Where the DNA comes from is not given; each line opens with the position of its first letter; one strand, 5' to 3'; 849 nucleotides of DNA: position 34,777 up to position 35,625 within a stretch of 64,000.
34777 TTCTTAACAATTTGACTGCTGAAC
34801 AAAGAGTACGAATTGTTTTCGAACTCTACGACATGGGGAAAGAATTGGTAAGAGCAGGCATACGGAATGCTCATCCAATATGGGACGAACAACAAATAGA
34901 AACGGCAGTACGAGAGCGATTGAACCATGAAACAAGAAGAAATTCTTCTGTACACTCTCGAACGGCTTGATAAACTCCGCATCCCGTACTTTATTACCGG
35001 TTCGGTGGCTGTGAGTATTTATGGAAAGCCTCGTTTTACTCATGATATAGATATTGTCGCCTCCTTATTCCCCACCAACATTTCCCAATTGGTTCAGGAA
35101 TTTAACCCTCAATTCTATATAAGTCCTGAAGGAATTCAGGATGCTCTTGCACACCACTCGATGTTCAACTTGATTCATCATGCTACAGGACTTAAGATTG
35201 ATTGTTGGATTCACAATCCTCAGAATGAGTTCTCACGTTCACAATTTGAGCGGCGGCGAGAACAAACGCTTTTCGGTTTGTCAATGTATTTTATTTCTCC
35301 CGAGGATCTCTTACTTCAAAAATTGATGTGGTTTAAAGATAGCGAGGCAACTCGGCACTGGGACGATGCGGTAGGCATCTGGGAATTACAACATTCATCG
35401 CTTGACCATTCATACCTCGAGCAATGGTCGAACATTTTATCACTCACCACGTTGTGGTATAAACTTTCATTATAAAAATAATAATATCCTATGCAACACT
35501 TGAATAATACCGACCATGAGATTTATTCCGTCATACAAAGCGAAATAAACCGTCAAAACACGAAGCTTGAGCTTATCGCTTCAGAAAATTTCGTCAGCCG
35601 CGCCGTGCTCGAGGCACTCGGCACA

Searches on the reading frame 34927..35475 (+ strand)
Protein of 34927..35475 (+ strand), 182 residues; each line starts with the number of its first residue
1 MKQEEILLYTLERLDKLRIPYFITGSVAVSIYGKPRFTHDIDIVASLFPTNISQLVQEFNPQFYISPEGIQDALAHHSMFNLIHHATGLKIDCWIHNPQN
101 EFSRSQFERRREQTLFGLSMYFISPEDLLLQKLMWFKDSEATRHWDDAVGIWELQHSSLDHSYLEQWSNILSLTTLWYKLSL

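Call 63: search_protein_families(library=pfam, proteins=[window:34927-35475:+], max_evalue=0.0001)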
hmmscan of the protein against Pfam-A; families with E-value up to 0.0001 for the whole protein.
window:34927-35475:+ (182 aa): 1 family
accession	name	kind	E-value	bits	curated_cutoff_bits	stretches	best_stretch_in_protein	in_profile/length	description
PF19502.5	DUF6036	-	3.8e-06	27.2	23.6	1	15-139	18-110/164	Nucleotidyltransferase of unknown function (DUF6036)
